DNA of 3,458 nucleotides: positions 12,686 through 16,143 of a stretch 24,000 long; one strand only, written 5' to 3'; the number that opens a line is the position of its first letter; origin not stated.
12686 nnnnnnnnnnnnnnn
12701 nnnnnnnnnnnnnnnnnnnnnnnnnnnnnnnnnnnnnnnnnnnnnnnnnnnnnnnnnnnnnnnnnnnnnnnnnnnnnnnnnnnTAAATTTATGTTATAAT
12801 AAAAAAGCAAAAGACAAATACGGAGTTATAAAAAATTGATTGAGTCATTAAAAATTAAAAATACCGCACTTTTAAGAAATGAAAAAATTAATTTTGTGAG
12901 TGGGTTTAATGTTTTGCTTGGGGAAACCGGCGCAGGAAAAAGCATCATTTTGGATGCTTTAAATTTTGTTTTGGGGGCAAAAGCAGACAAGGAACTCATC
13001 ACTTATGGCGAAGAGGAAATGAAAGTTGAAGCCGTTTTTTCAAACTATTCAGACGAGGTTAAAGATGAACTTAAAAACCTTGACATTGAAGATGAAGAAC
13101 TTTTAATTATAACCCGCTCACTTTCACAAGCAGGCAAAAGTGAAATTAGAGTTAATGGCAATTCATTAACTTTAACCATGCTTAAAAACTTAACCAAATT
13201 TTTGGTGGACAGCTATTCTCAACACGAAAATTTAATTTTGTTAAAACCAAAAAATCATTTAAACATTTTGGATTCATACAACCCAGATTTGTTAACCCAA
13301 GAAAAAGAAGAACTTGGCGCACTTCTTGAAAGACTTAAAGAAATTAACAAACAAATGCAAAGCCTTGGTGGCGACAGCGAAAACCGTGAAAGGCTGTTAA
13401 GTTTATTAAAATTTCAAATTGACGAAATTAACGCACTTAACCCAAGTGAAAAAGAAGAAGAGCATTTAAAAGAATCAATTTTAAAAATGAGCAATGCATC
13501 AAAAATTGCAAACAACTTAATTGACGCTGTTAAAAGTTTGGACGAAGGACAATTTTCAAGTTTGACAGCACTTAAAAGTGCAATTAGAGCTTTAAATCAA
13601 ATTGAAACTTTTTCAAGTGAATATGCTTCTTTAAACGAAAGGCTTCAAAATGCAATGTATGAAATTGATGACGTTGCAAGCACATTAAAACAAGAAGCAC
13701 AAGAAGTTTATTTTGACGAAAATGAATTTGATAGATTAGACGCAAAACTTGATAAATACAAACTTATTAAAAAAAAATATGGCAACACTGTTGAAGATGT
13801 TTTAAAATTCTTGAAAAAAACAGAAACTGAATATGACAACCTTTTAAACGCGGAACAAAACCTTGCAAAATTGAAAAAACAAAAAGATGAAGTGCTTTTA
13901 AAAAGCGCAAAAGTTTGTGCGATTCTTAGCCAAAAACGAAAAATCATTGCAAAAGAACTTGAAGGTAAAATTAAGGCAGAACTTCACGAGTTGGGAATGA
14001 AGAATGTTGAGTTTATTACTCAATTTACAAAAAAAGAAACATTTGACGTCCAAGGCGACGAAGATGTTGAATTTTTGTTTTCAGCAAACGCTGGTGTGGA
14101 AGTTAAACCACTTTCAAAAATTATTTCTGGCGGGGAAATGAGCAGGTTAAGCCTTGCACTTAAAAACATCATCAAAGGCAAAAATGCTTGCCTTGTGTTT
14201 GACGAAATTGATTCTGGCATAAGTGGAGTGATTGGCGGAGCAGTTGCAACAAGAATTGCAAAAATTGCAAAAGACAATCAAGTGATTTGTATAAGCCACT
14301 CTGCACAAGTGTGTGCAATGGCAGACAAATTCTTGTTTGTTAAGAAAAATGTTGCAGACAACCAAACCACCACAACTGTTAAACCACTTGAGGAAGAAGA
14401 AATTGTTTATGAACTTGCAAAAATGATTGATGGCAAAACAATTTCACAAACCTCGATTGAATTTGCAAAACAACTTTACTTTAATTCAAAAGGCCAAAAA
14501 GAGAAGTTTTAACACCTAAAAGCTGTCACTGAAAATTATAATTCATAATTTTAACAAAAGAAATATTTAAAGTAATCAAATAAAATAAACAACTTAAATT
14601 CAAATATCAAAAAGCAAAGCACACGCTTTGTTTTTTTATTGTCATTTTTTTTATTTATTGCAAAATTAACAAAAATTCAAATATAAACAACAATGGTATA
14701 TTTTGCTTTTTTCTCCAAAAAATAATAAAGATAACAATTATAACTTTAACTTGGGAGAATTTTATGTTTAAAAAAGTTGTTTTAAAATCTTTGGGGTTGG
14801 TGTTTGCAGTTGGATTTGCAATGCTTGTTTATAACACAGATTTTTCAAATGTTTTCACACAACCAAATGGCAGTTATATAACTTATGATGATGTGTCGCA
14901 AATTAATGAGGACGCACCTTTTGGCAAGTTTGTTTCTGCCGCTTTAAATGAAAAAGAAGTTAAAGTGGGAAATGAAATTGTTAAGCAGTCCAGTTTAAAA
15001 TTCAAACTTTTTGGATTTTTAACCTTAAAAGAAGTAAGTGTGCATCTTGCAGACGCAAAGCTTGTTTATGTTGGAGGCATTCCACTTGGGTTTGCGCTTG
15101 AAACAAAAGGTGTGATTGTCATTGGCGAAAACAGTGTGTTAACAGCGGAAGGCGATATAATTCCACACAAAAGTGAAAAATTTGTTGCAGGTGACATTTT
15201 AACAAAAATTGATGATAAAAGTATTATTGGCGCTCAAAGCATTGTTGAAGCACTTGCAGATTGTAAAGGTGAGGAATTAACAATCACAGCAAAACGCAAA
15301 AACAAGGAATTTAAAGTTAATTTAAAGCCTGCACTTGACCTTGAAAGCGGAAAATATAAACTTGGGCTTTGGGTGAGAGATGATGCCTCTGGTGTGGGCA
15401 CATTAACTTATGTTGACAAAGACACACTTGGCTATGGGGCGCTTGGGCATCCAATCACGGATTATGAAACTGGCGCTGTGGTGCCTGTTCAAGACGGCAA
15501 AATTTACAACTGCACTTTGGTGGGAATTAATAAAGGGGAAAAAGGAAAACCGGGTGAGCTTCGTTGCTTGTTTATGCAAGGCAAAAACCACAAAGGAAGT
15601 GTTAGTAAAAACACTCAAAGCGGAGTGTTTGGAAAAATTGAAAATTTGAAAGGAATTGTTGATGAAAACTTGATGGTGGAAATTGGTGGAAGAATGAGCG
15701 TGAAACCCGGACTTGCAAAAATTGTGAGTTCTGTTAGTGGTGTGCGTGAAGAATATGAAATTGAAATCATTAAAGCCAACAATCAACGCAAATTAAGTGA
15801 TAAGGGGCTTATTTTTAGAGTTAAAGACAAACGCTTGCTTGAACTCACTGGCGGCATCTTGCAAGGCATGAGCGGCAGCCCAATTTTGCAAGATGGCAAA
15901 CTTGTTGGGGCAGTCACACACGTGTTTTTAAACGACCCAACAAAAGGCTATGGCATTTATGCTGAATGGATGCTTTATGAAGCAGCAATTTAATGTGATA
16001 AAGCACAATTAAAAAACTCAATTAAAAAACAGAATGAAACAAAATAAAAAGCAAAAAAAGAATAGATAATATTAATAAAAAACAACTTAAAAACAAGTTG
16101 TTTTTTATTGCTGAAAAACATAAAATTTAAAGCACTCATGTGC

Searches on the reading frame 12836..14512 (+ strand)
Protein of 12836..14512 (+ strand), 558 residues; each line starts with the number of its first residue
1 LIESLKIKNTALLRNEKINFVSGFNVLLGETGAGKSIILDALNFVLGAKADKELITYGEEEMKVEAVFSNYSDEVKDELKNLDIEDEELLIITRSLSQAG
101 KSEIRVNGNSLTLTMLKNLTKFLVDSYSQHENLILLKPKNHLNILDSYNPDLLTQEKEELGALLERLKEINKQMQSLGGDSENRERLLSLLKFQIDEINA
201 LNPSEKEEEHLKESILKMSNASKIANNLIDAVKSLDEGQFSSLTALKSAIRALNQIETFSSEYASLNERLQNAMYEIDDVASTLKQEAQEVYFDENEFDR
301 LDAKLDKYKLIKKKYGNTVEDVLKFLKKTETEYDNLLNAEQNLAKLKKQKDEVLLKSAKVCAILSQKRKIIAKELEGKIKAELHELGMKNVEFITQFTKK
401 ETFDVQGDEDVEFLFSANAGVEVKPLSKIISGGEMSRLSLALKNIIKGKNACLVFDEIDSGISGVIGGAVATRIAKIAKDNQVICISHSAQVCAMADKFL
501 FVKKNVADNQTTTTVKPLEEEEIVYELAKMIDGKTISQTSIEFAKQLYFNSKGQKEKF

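Call 7: search_protein_families(library=pfam, proteins=[window:12836-14512:+])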
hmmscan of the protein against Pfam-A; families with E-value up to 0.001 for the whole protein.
window:12836-14512:+ (558 aa): 5 families
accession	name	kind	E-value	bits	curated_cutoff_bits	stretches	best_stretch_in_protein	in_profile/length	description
PF02463.25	SMC_N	-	1.6e-19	70.7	40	1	2-504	2-213/220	RecF/RecN/SMC N terminal domain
PF13476.12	AAA_23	-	8.7e-14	53.1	27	1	4-216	1-194/201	AAA domain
PF13304.12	AAA_21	-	1.3e-07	32.4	27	1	24-208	1-220/304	AAA domain, putative AbiEii toxin, Type IV TA system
PF13175.12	AAA_15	-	1.1e-05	25.7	32.1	0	1-416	1-291/374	AAA ATPase domain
PF13555.12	AAA_29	-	4.9e-05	23.4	27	1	4-49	3-49/61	P-loop containing region of AAA domain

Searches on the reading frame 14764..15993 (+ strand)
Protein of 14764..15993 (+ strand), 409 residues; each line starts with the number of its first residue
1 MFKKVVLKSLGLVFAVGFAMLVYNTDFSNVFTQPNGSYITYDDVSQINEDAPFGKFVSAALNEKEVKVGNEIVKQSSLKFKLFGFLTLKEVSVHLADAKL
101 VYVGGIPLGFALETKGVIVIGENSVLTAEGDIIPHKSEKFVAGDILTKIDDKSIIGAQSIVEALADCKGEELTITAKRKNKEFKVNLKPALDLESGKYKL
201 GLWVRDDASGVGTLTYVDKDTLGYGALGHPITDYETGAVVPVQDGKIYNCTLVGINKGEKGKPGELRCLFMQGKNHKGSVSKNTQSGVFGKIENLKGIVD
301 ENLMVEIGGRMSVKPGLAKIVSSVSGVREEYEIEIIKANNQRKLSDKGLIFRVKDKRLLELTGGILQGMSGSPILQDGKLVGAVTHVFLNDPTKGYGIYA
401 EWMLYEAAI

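Call 7: search_protein_families(library=pfam, proteins=[window:14764-15993:+])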
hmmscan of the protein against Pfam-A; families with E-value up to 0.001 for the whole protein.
window:14764-15993:+ (409 aa): 2 families
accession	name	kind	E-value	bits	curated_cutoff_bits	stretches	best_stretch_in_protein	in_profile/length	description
PF05580.18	Peptidase_S55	-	1e-78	264.6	25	1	197-404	2-210/210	SpoIVB peptidase S55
PF13180.12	PDZ_2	-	7e-05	23.5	27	1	134-188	24-79/80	PDZ domain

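Call 8: search_protein_families(library=ncbifam, proteins=[window:14764-15993:+])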
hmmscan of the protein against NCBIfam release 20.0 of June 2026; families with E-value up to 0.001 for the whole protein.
window:14764-15993:+ (409 aa): 1 family
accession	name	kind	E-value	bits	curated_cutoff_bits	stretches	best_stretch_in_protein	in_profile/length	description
TIGR02860.1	spore_IV_B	equivalog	1.6e-113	379.7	305.25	1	10-409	8-401/402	SpoIVB peptidase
